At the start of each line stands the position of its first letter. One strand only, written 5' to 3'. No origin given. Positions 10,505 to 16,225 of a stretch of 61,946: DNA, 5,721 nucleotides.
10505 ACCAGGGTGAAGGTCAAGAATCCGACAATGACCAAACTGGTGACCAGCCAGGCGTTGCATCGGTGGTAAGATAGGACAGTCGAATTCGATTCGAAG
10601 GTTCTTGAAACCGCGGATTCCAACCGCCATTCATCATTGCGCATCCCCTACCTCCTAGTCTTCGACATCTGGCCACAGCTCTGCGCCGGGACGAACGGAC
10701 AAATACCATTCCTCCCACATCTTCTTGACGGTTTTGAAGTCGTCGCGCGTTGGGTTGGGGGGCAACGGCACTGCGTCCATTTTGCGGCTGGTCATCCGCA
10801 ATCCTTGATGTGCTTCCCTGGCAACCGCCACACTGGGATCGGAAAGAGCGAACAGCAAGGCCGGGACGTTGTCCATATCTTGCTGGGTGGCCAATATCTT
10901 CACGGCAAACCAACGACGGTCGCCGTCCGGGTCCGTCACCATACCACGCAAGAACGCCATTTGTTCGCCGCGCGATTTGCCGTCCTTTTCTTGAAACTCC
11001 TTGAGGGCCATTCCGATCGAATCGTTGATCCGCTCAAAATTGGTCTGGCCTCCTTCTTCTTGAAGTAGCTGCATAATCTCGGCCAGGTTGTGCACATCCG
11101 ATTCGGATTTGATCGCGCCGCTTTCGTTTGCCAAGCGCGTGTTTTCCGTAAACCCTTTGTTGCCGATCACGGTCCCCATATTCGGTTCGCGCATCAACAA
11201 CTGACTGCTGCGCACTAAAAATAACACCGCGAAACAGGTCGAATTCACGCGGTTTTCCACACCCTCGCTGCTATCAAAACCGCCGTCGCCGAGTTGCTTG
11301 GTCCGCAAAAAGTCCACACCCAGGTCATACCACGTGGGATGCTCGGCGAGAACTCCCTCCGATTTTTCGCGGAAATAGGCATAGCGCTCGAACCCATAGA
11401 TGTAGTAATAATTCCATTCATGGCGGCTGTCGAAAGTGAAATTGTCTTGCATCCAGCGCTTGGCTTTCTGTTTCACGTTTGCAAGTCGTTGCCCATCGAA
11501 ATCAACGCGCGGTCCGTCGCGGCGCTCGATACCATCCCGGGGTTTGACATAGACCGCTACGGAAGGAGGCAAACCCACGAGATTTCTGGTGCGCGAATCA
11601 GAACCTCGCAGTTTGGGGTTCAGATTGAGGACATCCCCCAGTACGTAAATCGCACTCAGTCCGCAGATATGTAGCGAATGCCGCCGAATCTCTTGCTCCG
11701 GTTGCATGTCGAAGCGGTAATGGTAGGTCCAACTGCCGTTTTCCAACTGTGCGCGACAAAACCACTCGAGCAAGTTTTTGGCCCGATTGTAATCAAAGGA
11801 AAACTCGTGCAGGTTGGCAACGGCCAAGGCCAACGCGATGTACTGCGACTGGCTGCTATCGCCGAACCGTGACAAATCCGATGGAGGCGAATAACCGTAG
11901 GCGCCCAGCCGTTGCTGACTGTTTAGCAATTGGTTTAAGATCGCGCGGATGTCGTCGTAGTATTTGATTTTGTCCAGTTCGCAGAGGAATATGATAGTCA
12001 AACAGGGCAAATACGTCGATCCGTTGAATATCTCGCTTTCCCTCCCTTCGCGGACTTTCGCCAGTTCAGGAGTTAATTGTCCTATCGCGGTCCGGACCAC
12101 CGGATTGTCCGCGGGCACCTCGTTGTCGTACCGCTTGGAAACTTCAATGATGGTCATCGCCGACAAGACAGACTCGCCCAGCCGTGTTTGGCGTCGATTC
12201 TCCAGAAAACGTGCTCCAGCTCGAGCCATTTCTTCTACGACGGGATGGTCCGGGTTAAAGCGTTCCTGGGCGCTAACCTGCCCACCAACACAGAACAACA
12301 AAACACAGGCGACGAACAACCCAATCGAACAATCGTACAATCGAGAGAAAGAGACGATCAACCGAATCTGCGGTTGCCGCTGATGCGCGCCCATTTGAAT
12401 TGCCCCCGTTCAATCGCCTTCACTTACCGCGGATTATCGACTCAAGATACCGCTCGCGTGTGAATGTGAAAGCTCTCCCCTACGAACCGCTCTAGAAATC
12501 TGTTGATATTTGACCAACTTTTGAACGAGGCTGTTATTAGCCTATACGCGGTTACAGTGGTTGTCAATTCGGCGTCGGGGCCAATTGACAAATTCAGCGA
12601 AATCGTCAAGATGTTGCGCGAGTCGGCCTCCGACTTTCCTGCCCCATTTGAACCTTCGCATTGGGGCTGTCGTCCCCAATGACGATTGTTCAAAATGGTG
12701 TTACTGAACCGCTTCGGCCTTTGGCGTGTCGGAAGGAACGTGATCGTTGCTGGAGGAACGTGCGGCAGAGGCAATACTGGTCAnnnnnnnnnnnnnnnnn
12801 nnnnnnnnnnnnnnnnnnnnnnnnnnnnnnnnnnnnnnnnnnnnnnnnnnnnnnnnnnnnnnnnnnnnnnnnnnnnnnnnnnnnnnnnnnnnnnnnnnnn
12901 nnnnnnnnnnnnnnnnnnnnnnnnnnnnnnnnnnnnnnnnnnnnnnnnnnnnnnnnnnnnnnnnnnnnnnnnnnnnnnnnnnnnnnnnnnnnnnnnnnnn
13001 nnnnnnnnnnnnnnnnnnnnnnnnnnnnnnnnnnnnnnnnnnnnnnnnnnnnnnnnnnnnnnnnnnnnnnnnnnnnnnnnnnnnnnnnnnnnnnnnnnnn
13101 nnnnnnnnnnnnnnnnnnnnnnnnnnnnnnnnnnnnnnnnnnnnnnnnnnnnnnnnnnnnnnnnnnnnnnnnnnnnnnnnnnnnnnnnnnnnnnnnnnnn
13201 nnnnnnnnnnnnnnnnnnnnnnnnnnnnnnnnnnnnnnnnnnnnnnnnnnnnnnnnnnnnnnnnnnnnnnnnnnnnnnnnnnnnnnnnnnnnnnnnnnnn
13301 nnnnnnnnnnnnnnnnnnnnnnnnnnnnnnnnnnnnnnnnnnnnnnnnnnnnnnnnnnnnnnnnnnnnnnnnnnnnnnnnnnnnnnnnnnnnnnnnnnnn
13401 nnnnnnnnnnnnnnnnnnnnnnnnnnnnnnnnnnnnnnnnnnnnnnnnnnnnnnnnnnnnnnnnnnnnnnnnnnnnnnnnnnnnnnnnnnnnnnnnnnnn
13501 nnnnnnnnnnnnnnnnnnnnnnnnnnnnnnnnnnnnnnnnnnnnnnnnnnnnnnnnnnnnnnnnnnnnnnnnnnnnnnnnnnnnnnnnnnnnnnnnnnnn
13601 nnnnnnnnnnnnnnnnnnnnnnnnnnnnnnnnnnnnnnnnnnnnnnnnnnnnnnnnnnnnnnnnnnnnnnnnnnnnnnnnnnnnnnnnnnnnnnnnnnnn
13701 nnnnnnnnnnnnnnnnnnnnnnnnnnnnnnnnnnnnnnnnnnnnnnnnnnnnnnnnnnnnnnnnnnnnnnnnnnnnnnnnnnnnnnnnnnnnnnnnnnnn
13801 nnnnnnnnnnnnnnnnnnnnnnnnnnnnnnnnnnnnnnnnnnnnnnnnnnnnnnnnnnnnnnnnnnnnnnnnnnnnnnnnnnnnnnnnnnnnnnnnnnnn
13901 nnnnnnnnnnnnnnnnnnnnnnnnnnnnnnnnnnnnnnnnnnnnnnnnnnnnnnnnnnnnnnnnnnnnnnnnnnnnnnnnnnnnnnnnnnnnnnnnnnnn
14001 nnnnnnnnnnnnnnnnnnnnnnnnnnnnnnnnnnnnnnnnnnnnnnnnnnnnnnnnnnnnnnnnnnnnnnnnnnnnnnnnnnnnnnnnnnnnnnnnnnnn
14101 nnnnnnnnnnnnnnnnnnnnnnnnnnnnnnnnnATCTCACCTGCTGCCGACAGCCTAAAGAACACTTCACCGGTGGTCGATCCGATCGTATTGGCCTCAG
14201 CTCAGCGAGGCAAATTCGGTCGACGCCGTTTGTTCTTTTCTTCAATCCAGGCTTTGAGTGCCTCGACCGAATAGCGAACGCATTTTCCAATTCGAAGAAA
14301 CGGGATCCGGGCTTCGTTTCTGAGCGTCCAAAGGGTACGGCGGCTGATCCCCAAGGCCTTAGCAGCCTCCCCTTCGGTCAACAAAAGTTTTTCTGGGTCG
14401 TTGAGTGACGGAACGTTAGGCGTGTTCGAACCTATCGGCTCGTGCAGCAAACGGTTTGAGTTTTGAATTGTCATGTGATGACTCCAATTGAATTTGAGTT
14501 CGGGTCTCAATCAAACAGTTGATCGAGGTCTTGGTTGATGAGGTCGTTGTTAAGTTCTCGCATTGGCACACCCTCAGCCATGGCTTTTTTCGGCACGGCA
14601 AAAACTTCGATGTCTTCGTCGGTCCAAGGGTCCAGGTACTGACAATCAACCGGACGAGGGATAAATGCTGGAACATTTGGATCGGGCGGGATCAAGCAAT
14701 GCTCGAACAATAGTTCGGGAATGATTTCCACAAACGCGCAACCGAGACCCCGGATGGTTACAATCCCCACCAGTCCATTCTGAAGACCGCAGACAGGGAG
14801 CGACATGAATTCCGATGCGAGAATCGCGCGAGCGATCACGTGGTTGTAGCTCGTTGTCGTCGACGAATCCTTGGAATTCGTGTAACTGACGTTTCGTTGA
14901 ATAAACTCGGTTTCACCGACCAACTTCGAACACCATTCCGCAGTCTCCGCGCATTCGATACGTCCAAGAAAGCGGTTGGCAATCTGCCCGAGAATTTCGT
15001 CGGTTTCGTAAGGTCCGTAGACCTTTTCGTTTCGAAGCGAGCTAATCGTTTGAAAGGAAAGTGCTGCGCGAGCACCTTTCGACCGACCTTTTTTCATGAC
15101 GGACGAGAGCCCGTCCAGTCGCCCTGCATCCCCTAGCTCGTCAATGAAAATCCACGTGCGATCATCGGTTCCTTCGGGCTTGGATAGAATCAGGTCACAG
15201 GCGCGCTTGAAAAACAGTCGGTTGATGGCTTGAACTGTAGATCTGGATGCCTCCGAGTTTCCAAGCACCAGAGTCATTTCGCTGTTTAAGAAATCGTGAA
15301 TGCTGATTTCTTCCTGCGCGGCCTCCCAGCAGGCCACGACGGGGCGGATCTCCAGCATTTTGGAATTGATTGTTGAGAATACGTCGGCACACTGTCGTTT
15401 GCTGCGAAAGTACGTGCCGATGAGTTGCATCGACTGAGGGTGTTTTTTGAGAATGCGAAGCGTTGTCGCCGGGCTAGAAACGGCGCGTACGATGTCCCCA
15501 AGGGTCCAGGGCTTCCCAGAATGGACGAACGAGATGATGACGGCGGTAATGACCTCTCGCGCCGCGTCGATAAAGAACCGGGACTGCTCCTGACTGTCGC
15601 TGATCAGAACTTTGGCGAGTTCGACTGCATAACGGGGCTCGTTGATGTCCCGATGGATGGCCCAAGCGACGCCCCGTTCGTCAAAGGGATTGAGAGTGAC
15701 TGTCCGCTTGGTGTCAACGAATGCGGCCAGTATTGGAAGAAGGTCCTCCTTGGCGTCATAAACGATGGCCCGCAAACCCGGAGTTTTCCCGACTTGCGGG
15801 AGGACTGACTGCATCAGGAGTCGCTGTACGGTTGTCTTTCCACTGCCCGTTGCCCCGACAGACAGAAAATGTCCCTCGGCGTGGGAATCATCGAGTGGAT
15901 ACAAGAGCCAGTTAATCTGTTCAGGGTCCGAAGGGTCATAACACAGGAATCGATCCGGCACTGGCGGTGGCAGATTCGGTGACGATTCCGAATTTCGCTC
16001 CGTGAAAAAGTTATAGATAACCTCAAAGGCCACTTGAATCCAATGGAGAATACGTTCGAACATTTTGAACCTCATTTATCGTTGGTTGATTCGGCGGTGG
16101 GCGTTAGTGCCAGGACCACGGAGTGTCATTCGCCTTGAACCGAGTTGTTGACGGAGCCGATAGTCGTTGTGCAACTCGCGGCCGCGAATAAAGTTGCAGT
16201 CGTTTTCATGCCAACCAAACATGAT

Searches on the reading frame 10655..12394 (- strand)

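Call 44: search_protein_families(library=pfam, proteins=[window:10655-12394:-], max_evalue=0.1)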
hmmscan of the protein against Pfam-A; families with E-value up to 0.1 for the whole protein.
window:10655-12394:- (579 aa): 2 families
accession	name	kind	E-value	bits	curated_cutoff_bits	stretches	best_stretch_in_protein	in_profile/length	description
PF13646.12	HEAT_2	-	0.00058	20.5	27.7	1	484-534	7-57/88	HEAT repeats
PF00432.27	Prenyltrans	-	0.0029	17.5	26.5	0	148-239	51-132/304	Prenyltransferase alpha-alpha toroid domain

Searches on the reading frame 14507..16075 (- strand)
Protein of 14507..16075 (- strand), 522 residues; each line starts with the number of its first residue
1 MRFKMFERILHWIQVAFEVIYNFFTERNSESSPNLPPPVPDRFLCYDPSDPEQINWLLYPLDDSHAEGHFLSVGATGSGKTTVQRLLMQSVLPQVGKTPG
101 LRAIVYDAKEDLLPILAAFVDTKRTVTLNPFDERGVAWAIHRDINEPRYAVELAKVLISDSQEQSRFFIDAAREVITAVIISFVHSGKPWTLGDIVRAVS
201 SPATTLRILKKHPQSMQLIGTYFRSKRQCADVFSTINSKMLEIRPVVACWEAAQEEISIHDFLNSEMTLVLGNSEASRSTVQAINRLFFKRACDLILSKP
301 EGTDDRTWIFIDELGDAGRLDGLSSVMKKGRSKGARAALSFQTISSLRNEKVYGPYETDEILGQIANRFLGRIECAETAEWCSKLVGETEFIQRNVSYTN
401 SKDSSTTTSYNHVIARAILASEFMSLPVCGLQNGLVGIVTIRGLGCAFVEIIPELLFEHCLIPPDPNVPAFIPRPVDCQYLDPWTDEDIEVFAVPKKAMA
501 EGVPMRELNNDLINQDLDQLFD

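Call 3: search_protein_families(library=pfam, proteins=[window:14507-16075:-], max_evalue=0.01)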
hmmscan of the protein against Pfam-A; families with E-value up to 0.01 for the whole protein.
window:14507-16075:- (522 aa): 5 families
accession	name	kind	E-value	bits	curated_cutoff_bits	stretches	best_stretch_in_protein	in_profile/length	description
PF10412.15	TrwB_AAD_bind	-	5.3e-54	184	20.5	1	60-427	8-367/387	Type IV secretion-system coupling protein DNA-binding domain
PF02534.20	T4SS-DNA_transf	-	1.6e-16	60.7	20.1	1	69-424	46-421/468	Type IV secretory system Conjugative DNA transfer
PF12696.13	TraG-D_C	-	8.1e-16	58.5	22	1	309-427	4-125/126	TraM recognition site of TraD and TraG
PF01580.24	FtsK_SpoIIIE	-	3e-05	24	24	1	62-93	34-65/221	FtsK/SpoIIIE family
PF13555.12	AAA_29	-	0.0044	17.2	27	0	54-83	7-38/61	P-loop containing region of AAA domain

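Call 4: search_protein_families(library=padloc, proteins=[window:14507-16075:-], max_evalue=0.01)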
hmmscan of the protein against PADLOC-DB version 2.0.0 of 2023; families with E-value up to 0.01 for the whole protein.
window:14507-16075:- (522 aa): 1 family
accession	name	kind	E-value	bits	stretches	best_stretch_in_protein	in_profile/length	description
PDLC04140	mad8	-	7.3e-13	46.7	1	60-390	19-270/314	mads_8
